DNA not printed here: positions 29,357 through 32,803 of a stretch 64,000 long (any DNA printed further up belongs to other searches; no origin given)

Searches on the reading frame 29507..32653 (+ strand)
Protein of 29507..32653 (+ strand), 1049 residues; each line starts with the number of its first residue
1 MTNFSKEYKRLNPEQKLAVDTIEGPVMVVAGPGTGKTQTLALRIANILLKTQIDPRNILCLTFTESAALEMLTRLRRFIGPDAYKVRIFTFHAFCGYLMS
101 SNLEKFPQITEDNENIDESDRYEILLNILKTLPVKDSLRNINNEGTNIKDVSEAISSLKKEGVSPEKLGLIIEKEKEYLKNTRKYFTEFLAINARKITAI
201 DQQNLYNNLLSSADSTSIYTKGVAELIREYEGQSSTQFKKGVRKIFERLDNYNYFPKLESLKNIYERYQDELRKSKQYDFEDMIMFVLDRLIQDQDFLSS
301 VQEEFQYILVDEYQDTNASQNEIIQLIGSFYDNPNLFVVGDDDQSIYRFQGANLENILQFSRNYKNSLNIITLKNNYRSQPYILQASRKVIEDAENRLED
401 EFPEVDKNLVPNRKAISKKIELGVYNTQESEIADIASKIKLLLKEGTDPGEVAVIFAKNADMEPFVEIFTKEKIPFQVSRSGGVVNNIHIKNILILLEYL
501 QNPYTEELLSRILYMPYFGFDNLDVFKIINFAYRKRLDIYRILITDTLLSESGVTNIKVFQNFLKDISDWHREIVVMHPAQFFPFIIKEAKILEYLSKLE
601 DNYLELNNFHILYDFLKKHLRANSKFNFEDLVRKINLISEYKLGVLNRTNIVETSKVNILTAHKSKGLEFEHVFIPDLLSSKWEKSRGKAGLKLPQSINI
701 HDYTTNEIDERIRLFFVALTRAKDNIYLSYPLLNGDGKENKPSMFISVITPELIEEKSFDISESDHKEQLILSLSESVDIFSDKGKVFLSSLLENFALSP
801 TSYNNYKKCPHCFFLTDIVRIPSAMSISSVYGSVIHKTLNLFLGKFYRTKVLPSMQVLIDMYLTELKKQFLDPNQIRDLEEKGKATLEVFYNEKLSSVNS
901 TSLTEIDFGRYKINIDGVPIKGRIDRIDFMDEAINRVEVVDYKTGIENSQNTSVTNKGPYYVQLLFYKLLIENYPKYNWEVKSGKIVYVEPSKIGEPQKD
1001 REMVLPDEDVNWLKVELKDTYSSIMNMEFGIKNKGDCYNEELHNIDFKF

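Call 14: search_protein_families(library=pfam, proteins=[window:29507-32653:+], max_evalue=0.01)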
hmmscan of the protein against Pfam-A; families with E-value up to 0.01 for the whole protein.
window:29507-32653:+ (1049 aa): 9 families
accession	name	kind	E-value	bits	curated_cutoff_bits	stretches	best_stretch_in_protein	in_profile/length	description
PF00580.27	UvrD-helicase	-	1.8e-67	228.3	23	2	11-215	1-201/271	UvrD/REP helicase N-terminal domain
PF13361.12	UvrD_C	-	4.6e-37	128.7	25.6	1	371-730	1-347/350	UvrD-like helicase C-terminal domain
PF12705.13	PDDEXK_1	-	4.2e-25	89.5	22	1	798-1037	2-237/247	PD-(D/E)XK nuclease superfamily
PF13245.12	AAA_19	-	1.4e-18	67.8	25.1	1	15-349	1-133/134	AAA domain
PF13538.12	UvrD_C_2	-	6.3e-09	36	27.4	1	659-681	4-28/52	UvrD-like helicase C-terminal domain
PF08696.17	Dna2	-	7.7e-05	22.9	22.4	0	798-902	56-162/204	DNA replication factor Dna2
PF00270.35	DEAD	-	0.0008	19.6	26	1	13-87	2-77/167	DEAD/DEAH box helicase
PF13604.12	AAA_30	-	0.0022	18.2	27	0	11-71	2-62/191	AAA domain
PF01443.25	Viral_helicase1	-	0.0034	17.7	21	0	700-727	196-225/228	Viral superfamily 1 RNA helicase core domain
